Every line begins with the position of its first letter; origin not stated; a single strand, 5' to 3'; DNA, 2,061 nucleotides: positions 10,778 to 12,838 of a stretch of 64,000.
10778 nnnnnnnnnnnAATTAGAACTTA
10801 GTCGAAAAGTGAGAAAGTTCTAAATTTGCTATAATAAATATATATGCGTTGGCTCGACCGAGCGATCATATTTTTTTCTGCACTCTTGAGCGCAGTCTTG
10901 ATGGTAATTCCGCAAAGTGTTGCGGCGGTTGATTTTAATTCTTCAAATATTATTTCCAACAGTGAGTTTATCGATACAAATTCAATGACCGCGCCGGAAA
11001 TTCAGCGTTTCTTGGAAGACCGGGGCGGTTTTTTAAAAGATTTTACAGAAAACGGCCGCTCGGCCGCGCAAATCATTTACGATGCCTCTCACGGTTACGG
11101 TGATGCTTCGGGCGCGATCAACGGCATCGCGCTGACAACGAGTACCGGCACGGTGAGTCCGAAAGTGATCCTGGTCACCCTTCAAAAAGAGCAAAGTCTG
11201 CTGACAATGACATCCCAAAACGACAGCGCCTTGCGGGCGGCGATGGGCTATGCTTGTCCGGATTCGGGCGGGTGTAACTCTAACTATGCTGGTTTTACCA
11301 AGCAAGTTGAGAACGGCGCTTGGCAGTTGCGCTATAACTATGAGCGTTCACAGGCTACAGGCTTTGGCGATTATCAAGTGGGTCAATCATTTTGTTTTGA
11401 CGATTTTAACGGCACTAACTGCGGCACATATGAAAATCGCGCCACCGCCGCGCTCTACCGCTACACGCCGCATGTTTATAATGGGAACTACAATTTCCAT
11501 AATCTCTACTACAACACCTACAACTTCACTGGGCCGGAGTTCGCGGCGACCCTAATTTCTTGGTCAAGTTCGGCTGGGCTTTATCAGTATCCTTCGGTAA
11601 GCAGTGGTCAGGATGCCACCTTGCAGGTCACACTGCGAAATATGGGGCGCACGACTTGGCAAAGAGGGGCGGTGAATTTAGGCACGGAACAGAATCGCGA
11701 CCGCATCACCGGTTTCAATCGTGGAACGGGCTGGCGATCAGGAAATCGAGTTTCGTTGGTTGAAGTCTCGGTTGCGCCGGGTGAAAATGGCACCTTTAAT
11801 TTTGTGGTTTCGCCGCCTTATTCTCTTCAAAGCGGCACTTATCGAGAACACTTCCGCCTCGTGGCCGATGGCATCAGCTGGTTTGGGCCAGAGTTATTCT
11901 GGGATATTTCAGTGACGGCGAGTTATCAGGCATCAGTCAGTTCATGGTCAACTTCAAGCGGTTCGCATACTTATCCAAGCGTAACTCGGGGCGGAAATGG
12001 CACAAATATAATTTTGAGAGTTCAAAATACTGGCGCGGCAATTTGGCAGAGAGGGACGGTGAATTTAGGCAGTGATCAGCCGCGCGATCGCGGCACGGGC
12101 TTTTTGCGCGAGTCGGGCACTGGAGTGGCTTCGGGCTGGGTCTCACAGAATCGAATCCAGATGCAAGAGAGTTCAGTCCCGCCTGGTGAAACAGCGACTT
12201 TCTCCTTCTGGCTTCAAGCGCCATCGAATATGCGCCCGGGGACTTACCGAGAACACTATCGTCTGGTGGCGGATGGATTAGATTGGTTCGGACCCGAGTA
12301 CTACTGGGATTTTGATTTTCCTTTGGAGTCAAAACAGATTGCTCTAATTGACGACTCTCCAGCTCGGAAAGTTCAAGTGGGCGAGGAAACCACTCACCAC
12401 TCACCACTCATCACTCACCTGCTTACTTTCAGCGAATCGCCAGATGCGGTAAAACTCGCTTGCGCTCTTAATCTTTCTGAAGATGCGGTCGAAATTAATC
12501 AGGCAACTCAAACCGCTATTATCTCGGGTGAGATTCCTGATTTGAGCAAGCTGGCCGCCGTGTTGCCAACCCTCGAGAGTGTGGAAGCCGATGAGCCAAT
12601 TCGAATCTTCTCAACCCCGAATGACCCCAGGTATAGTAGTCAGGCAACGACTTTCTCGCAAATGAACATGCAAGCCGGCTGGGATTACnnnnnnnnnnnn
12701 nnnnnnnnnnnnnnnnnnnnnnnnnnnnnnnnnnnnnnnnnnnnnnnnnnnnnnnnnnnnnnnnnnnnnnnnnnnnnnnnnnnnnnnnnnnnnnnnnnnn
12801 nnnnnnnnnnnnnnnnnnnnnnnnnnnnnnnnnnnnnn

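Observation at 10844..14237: Giant S8 protease with an internal propeptide, five Ig-like repeats, perfect 130-bp DNA repeats and a repeat-mediated 73-bp deletion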

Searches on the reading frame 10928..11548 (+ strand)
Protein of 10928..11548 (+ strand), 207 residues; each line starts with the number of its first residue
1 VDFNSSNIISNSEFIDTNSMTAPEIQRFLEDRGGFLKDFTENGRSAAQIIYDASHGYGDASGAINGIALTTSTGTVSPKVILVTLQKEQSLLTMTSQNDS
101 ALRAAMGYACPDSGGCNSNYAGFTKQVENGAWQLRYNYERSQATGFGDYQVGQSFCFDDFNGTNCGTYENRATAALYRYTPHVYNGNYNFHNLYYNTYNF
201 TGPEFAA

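Call 21: search_solved_structures(query=window:10928-11548:+, max_evalue=10, show_alignments=2)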
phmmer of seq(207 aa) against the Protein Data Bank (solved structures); distinct sequences matched with E-value up to 10: 0.

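Call 22: search_protein_families(library=pfam, proteins=[window:10928-11548:+], max_evalue=10)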
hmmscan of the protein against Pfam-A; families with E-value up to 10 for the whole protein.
seq(207 aa): 1 family
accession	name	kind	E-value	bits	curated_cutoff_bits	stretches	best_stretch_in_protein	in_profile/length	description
PF07411.17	DUF1508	-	0.05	13.9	22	1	47-68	15-35/48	Domain of unknown function (DUF1508)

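Call 23: find_homologous_proteins(query=window:10928-11548:+)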
Query seq(207 aa) (207 aa): 158 proteins with E <= 0.001 among 408 candidates; the best 120 are listed.
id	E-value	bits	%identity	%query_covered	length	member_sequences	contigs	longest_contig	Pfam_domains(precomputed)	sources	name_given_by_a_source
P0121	1.0e-100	354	75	99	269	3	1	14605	-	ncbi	ncbi:hypothetical protein COT79_01070, partial [Candidatus Berkelbacteria bacterium CG10_big_fil_rev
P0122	8.4e-95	334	71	99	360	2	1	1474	-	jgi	-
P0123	1.5e-94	334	72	100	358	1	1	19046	-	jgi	-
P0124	4.2e-93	329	71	99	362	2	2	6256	-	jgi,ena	-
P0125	9.8e-92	324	69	99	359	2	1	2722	-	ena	-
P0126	2.4e-91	323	69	99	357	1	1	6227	-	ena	-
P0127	4.7e-91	322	71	100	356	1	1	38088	-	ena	-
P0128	6.9e-90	318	69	99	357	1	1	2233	-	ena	-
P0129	1.4e-88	314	69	99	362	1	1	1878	-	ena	-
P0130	1.9e-88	314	70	96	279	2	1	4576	-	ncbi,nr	ncbi:hypothetical protein KBB60_02355, partial [Patescibacteria group bacterium]|nr:hypothetical pro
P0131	6.0e-87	309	67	100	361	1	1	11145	-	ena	-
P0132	7.7e-87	308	68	96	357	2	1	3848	-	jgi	-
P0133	4.9e-84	299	66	99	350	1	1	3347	-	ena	-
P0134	7.2e-83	295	66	99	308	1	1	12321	-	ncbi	ncbi:MAG: hypothetical protein ABIJ72_00800, partial [bacterium]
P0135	6.2e-82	292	69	99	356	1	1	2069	-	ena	-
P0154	7.6e-58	214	55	93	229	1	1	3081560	-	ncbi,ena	-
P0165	9.9e-57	210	53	93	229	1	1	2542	-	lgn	-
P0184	2.0e-49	186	49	97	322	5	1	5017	-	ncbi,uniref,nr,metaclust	ncbi:hypothetical protein A2773_03350 [Candidatus Gottesmanbacteria bacterium RIFCSPHIGHO2_01_FULL_3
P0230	2.3e-21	95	35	98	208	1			-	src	-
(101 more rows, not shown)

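Call 33: predict_structure(alignment_id=A2)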
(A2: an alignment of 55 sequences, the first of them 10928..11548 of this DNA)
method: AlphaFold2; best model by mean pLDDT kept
length: 207 residues; sequences in the alignment: 55
mean_pLDDT: 95.3   pTM: 0.92
mean pLDDT of the five models: 95.3, 95.2, 95.3, 93.9, 93.0
residues with pLDDT >= 90: 187; 70-90: 17; 50-70: 2; < 50: 1
segments of 3 or more residues with pLDDT < 50: none
pLDDT, mean of each block of 10 residues (from residue 1): 96 98 97 98 98 98 96 98 98 98 97 93 98 98 85 95 97 97 95 94 69
secondary structure, 60 per line:
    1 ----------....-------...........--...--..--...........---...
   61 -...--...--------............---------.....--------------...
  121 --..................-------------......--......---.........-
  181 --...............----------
elements in order: H11-14 H22-32 H46-54 E62-64 E67-69 H78-89 H99-103 H123-140 E154-159 E162-167 H171-179 H183-197

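Call 38: fold_search(model_id=the predicted structure, library=pdb)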
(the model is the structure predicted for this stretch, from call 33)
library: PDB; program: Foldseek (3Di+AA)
matches with E <= 10: 29; with E <= 0.001: 0
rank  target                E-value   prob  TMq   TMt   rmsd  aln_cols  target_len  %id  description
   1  8yxn_A                1.6e+00  0.20  0.31  0.26   8.6       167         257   10  X-ray structure of Clostridium perfringens autolysin catalytic domain in the P1 form (released 2024-05-15)
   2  4hpe_A                2.6e+00  0.16  0.23  0.17  10.9       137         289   10  Crystal structure of a putative cell wall hydrolase (CD630_03720) from Clostridium difficile 630 at 2.38 A resolution (released 2012-11-28)
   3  4oxv                  2.9e+00  0.11  0.19  0.10   7.1        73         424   11  Crystal structure of MltF from Pseudomonas aeruginosa complexed with valine (released 2015-03-18)
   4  7pj3                  3.6e+00  0.21  0.37  0.29   4.6       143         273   10  Crystal structure of catalytic domain in open conformation of LytB from Streptococcus pneumoniae (released 2022-09-07)
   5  5gwe_B                3.6e+00  0.02  0.14  0.09  15.3       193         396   11  cytochrome P450 CREJ (released 2017-07-12)
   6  5f5u_G                3.9e+00  0.02  0.17  0.18  14.5       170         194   14  Crystal structure of the Snu23-Prp38-MFAP1(217-258) complex of Chaetomium thermophilum (released 2016-10-19)
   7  5f5u_D                4.3e+00  0.02  0.16  0.17  14.6       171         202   13  Crystal structure of the Snu23-Prp38-MFAP1(217-258) complex of Chaetomium thermophilum (released 2016-10-19)
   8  7pho_B                4.5e+00  0.02  0.10  0.08  13.6       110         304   14  Crystal structure of Mycobacterium hassiacum glucosyl-3-phosphoglycerate synthase at pH 7.1 in complex with 4-hydroxyb (released 2023-03-01)
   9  6m0x_A                4.8e+00  0.01  0.13  0.05  14.5       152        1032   15  Crystal structure of Streptococcus thermophilus Cas9 in complex with AGGA PAM (released 2020-09-09)
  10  7pj4                  5.4e+00  0.20  0.36  0.28   3.8       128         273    9  Crystal structure of catalytic domain in closed conformation of LytB (E585Q)from Streptococcus pneumoniae (released 2022-09-07)
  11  5aa1_B                5.7e+00  0.06  0.17  0.09   8.5        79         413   10  Crystal structure of MltF from Pseudomonas aeruginosa in complex with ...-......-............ (released 2016-10-12)
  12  3qth_A                5.7e+00  0.03  0.22  0.24  13.7       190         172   11  Crystal structure of a DinB-like protein (CPS_3021) from Colwellia psychrerythraea 34H at 2.20 A resolution (released 2011-03-09)
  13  7oyb_F2               5.7e+00  0.03  0.19  0.21   9.9       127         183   10  Cryo-EM structure of the 6 hpf zebrafish embryo 80S ribosome (released 2022-07-13)
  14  1m8r                  6.0e+00  0.02  0.14  0.19  10.0       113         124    7  Crystal Structures of Cadmium-binding Acidic Phospholipase A2 from the Venom of Agkistrodon halys pallas at 1.9 Resoluti (released 2003-02-11)
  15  5f5u_A                6.0e+00  0.02  0.18  0.19  14.3       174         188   11  Crystal structure of the Snu23-Prp38-MFAP1(217-258) complex of Chaetomium thermophilum (released 2016-10-19)
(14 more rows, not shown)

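Call 40: search_solved_structures(query=A2, max_evalue=10, show_alignments=2)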
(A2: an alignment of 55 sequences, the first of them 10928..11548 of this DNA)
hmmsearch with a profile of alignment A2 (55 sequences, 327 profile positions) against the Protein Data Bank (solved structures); distinct sequences matched with E-value up to 10: 0.

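Call 44: fold_search(model_id=the predicted structure, library=viral)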
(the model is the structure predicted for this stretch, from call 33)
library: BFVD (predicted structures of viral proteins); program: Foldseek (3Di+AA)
matches with E <= 10: 60; with E <= 0.001: 0
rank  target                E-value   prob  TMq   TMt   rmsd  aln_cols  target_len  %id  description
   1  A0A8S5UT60            1.3e-01  0.97  0.42  0.30   5.3       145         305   16  Beta- N-acetylglucosaminidase [Myoviridae sp. ctYA416]
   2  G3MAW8                3.5e-01  0.89  0.48  0.40   4.6       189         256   12  Gp588 [Bacillus phage G]
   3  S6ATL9                3.7e-01  0.87  0.46  0.14   4.3       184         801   12  Putative tail lysin [Bacillus phage phiNIT1]
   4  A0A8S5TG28            3.9e-01  0.63  0.38  0.31   6.2       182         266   14  Mannosyl-glycoprotein endo-beta-N-acetylglucosaminidase [Myoviridae sp. ctIty1]
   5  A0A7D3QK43            4.4e-01  0.72  0.37  0.09   5.8       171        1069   12  (no name in the UniProt tables at hand)
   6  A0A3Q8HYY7            5.2e-01  0.69  0.25  0.28   5.6        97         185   15  (no name in the UniProt tables at hand)
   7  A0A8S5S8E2            8.0e-01  0.57  0.30  0.11   4.3       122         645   11  43 kDa tail protein [Siphoviridae sp. ctb3910]
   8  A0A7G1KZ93            8.5e-01  0.30  0.34  0.26   9.9       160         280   11  (no name in the UniProt tables at hand)
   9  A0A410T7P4            1.1e+00  0.18  0.35  0.32   8.3       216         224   12  Transglycosylase SLT domain-containing protein [Campylobacter phage CP20]
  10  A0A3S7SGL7            1.3e+00  0.47  0.33  0.06   5.1       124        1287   12  (no name in the UniProt tables at hand)
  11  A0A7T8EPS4            1.5e+00  0.51  0.34  0.32   5.6       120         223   13  Putative murein transglycosylase [Erwinia phage pEa_SNUABM_5]
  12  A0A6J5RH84            1.9e+00  0.06  0.19  0.18  12.0       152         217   12  Uncharacterized protein [uncultured Caudovirales phage]
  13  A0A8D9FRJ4            2.1e+00  0.11  0.27  0.19   8.4       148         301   11  Putative lytic transglycosylase [uncultured marine phage]
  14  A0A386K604            2.7e+00  0.21  0.33  0.38   6.3       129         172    9  Putative lytic transglycosylase [Dickeya phage vB_DsoM_JA11]
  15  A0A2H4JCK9            2.9e+00  0.02  0.15  0.05  16.9       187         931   12  Putative tail length tapemeasure protein (Fragment) [uncultured Caudovirales phage]
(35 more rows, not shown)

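Call 49: find_encoding_contigs(protein=P0127, flank=8000, max_places=2)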
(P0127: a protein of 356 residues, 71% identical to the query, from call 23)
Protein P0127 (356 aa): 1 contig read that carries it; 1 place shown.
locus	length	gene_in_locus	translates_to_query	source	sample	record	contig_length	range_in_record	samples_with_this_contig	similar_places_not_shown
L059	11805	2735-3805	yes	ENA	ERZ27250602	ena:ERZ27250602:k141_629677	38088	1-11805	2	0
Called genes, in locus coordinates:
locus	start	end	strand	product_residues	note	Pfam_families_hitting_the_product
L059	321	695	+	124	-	PF00011:HSP20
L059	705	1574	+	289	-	PF00483:NTP_transferase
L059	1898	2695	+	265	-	-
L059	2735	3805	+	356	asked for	-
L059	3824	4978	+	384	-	PF13439:Glyco_transf_4, PF20706:GT4-conflict (weak), PF00534:Glycos_transf_1, PF13692:Glyco_trans_1_4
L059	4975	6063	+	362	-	PF00534:Glycos_transf_1, PF13692:Glyco_trans_1_4, PF13524:Glyco_trans_1_2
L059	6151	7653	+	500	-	-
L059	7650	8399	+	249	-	PF18912:DZR_2 (faint), PF00156:Pribosyltran (weak)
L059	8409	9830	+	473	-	PF00890:FAD_binding_2 (weak), PF01266:DAO (weak), PF01494:FAD_binding_3, PF07992:Pyr_redox_2 (weak), PF12831:FAD_oxidored (weak), PF13450:NAD_binding_8, PF13738:Pyr_redox_3 (weak), PF01593:Amino_oxidase, +1 more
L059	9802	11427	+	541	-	-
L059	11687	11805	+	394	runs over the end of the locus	PF00438:S-AdoMet_synt_N, PF02772:S-AdoMet_synt_M, PF02773:S-AdoMet_synt_C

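Call 50: find_encoding_contigs(protein=P0123, flank=8000, max_places=2)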
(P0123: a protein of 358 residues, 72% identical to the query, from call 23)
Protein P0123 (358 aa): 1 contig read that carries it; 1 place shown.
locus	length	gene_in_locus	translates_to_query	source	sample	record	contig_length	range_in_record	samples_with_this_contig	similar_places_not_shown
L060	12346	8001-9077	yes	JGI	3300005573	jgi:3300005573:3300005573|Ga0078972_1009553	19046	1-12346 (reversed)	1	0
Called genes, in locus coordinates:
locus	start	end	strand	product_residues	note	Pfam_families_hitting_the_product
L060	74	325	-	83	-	PF01809:YidD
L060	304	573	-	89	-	PF00825:Ribonuclease_P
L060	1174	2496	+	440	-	PF11638:DnaA_N, PF13401:AAA_22 (faint), PF00308:Bac_DnaA, PF01695:IstB_IS21, PF00004:AAA, PF08299:Bac_DnaA_C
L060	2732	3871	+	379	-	PF00712:DNA_pol3_beta, PF02767:DNA_pol3_beta_2, PF02768:DNA_pol3_beta_3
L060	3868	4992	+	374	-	PF02463:SMC_N, PF13175:AAA_15, PF13476:AAA_23, PF13514:AAA_27 (weak), PF13304:AAA_21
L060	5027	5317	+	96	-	PF05258:DciA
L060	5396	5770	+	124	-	PF00011:HSP20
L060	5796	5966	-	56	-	-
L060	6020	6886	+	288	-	PF00483:NTP_transferase, PF12804:NTP_transf_3 (faint)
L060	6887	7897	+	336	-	-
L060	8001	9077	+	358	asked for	-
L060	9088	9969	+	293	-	PF01209:Ubie_methyltran, PF02353:CMAS, PF13489:Methyltransf_23, PF07021:MetW, PF13847:Methyltransf_31, PF08241:Methyltransf_11, PF08242:Methyltransf_12, PF13649:Methyltransf_25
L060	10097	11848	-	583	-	PF19830:DUF6311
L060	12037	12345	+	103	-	?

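Call 51: find_encoding_contigs(protein=P0121, flank=8000, max_places=2)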
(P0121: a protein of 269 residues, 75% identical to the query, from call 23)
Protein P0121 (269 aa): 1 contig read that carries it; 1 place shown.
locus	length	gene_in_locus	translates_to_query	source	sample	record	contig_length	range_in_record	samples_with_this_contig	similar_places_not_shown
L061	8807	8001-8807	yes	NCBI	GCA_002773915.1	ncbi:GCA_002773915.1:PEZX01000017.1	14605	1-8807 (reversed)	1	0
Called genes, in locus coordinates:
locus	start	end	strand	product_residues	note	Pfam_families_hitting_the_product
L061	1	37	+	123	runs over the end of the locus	PF05635:23S_rRNA_IVP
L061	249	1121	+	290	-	-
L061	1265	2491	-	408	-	PF18895:T4SS_pilin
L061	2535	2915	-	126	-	PF18895:T4SS_pilin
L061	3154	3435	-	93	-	PF18895:T4SS_pilin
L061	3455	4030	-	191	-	PF18895:T4SS_pilin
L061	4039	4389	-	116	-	PF18895:T4SS_pilin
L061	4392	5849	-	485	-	PF01547:SBP_bac_1, PF13416:SBP_bac_8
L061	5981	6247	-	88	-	PF01541:GIY-YIG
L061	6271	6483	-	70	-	-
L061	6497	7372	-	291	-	PF00483:NTP_transferase, PF12804:NTP_transf_3 (weak)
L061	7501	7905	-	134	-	PF00011:HSP20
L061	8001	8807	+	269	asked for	?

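Call 71: search_protein_families(library=pfam, alignment_id=A2, max_evalue=1)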
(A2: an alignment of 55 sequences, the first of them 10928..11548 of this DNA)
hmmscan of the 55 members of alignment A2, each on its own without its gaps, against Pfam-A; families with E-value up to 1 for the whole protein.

A. member 1, window:10928-11548:+ (207 aa): 1 family
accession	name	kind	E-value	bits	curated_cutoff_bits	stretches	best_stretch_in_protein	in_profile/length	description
PF07411.17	DUF1508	-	0.05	13.9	22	1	47-68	15-35/48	Domain of unknown function (DUF1508)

B. families by the number of members that match (of 55 scanned): 45 families (the first 25 are shown)
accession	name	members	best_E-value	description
PF00404.24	Dockerin_1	8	4.9e-07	Dockerin type I domain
PF16158.11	N_BRCA1_IG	6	7.9e-07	Ig-like domain from next to BRCA1 gene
PF18401.7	Thioredoxin_13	4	0.0069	Thioredoxin-like domain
PF06143.16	Baculo_11_kDa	3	0.021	Baculovirus 11 kDa family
PF09134.16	Invasin_D3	3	0.056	Invasin, domain 3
PF13202.12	EF-hand_5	3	0.11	EF hand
PF10633.15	NPCBM_assoc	2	6.9e-05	NPCBM-associated, NEW3 domain of alpha-galactosidase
PF22812.1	CR_prot_dom_plant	2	0.00028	Plant cysteine-rich protein domain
PF19799.5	DUF6282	2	0.13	Family of unknown function (DUF6282)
PF01839.29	FG-GAP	2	0.14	FG-GAP repeat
PF00041.27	fn3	1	6.7e-11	Fibronectin type III domain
PF05133.19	SPP1_portal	1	0.002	Phage portal protein, SPP1 Gp6-like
PF20142.4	Scaffold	1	0.0047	Scaffold domain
PF16116.10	DUF4832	1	0.005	Domain of unknown function (DUF4832)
PF07589.16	PEP-CTERM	1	0.0076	PEP-CTERM motif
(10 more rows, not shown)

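Call 72: search_protein_families(library=phrogs, proteins=[window:10928-11548:+, P0154, P0165, P0230, P0184], max_evalue=1)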
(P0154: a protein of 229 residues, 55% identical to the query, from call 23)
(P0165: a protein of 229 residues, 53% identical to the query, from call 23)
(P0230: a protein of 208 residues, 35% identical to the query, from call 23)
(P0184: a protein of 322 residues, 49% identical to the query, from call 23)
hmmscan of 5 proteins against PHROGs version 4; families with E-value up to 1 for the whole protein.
window:10928-11548:+ (207 aa): 0 families

P0154 (229 aa): 0 families

P0165 (229 aa): 1 family
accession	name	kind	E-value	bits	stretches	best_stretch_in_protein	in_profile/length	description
phrog_28399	-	unknown function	0.0061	17.6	1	59-91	34-65/73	-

P0230 (208 aa): 3 families
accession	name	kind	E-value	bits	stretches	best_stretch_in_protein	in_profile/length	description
phrog_64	-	head and packaging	0.1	12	1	24-72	440-484/547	portal protein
phrog_15038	-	unknown function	0.15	11.9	1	75-129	76-132/359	-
phrog_14024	-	unknown function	0.21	12.5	1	38-57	89-108/128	-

P0184 (322 aa): 1 family
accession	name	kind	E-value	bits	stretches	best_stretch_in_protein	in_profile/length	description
phrog_18105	-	unknown function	0.26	12.8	1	21-82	7-69/101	-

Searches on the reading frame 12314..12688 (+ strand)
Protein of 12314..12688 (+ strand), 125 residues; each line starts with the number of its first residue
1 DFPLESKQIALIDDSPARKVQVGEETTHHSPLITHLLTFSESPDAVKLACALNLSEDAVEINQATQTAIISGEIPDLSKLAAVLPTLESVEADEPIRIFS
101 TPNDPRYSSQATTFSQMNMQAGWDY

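Call 22: search_protein_families(library=pfam, proteins=[window:12314-12688:+], max_evalue=10)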
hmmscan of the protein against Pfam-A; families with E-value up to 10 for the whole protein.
seq(125 aa): 0 families
